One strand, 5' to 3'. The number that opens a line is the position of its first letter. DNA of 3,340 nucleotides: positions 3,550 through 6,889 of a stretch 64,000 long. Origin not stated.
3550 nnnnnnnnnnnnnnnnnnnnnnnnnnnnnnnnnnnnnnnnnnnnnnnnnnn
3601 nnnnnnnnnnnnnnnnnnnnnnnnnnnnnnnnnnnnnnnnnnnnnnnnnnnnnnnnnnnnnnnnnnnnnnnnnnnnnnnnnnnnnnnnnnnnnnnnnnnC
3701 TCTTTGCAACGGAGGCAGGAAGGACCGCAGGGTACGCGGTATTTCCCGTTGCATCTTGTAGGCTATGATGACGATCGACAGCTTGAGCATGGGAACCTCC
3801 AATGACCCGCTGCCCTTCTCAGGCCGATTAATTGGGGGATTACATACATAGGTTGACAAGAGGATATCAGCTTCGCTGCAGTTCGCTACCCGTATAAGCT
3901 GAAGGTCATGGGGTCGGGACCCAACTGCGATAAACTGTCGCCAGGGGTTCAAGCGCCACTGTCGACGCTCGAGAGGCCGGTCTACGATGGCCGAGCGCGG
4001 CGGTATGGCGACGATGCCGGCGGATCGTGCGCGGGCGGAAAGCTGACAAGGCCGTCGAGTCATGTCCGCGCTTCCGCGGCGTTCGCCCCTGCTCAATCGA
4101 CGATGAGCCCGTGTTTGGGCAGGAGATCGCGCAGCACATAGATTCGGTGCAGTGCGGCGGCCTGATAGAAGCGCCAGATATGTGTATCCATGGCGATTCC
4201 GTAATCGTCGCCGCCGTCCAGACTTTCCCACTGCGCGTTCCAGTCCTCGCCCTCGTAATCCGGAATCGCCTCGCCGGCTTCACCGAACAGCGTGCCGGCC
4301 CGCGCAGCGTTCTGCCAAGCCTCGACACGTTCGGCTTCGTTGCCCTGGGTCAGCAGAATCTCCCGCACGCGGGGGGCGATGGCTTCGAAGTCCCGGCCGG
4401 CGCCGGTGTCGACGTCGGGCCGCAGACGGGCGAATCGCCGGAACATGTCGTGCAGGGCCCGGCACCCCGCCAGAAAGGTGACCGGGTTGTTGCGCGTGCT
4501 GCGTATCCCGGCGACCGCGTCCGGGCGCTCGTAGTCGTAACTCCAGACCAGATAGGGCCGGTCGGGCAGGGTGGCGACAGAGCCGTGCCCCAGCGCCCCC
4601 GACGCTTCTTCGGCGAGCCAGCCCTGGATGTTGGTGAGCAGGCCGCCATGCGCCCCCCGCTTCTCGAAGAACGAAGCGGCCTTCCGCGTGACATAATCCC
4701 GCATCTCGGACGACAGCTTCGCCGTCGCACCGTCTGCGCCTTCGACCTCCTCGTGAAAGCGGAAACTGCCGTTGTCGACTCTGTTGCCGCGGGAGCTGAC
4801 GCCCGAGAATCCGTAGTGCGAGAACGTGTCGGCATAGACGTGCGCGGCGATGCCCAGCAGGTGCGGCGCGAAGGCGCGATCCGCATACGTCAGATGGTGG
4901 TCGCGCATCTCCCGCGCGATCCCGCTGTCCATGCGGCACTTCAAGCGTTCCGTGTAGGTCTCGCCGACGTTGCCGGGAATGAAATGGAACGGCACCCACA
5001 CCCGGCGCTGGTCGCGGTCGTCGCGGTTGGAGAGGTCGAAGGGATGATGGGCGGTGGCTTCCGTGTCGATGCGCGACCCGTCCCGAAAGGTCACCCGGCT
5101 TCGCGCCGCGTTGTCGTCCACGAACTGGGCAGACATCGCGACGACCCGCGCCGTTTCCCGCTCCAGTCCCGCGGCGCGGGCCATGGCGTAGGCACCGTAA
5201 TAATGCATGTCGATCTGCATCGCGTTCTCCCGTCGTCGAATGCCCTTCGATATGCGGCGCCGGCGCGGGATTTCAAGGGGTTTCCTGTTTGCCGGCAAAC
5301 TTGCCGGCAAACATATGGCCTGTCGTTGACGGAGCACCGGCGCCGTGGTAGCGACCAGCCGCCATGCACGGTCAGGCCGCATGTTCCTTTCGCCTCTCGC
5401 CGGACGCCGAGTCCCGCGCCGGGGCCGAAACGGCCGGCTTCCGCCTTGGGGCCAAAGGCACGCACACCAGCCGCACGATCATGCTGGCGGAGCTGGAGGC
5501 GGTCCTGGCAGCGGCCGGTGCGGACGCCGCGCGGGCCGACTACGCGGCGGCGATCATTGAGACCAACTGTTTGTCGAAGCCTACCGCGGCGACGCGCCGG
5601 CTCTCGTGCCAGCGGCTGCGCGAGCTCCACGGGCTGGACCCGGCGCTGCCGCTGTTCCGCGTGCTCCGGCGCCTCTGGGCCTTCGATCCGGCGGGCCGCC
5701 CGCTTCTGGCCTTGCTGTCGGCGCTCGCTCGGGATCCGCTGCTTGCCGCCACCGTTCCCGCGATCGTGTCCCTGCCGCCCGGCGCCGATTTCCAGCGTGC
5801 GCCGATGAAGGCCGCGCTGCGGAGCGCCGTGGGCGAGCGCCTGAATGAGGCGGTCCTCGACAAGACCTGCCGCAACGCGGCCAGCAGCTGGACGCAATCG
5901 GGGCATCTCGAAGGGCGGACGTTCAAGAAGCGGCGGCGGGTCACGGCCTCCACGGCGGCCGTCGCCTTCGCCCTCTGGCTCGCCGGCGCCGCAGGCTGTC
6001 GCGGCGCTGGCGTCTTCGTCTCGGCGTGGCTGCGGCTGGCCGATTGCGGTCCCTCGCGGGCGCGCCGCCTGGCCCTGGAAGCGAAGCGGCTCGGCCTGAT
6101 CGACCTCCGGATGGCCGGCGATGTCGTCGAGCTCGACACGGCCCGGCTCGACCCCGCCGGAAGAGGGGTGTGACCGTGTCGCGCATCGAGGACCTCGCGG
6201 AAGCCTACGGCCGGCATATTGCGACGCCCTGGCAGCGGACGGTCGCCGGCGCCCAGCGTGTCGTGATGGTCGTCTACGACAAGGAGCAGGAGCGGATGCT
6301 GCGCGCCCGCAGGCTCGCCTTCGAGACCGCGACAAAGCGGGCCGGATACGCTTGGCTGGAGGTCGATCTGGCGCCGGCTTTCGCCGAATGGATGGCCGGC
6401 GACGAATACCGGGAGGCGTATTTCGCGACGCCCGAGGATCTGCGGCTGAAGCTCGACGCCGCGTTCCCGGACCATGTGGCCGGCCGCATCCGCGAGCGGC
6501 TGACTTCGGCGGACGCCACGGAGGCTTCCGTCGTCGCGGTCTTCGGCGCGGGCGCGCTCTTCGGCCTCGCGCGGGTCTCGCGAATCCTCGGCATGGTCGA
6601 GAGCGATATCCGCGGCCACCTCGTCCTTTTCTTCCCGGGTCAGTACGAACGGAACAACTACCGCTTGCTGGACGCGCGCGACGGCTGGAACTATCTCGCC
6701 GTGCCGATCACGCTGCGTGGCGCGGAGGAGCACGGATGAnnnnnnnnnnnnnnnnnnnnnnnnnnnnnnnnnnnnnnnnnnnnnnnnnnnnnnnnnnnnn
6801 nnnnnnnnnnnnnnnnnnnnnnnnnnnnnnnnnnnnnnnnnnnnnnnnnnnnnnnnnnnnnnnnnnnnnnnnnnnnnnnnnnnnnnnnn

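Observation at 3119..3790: C12 homopolymer truncates a lower-GC GT2 glycosyltransferase; a 13-nt tract would restore a full-length ~300-aa enzyme (phase-variation candidate)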

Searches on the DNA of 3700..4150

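Call 76: search_rna_families(source=window, start=3700, end=4150, threshold=evalue, max_evalue=1)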
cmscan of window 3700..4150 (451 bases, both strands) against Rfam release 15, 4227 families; matches with E-value up to 1: 0.
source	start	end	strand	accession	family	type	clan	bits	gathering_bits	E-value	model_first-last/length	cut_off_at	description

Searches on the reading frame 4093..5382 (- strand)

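Call 66: search_protein_families(library=pfam, proteins=[window:4093-5382:-], max_evalue=0.001)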
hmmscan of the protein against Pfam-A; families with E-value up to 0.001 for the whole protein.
window:4093-5382:- (429 aa): 1 family
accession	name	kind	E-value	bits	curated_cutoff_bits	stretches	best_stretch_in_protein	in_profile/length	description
PF20551.3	DUF6765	-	1.5e-89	301.2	26.6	1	55-420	1-325/325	Family of unknown function (DUF6765)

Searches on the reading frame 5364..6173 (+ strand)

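Call 55: search_protein_families(library=padloc, proteins=[window:5364-6173:+], max_evalue=0.00001)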
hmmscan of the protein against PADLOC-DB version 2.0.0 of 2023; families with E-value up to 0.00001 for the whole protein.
window:5364-6173:+ (269 aa): 3 families
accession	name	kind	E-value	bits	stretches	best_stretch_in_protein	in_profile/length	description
PDLC02450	BrxA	-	3.9e-92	306.3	1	17-264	4-251/259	BrxA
PDLC02453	BrxA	-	1.4e-40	137.9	1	24-257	167-400/421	BrxA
PDLC02455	BrxA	-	1.1e-13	49.3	1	67-260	25-219/226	BrxA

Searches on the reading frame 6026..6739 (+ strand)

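Call 55: search_protein_families(library=padloc, proteins=[window:6026-6739:+], max_evalue=0.00001)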
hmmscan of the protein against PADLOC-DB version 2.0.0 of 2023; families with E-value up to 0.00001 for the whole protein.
window:6026-6739:+ (237 aa): 3 families
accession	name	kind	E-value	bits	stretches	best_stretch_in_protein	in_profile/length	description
PDLC02469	BrxB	-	6.3e-73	242.4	1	52-231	2-181/184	BrxB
PDLC02462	BrxB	-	1.3e-07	29.8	1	128-217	94-186/202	BrxB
PDLC02463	BrxB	-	9.9e-07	27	1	144-223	109-183/193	BrxB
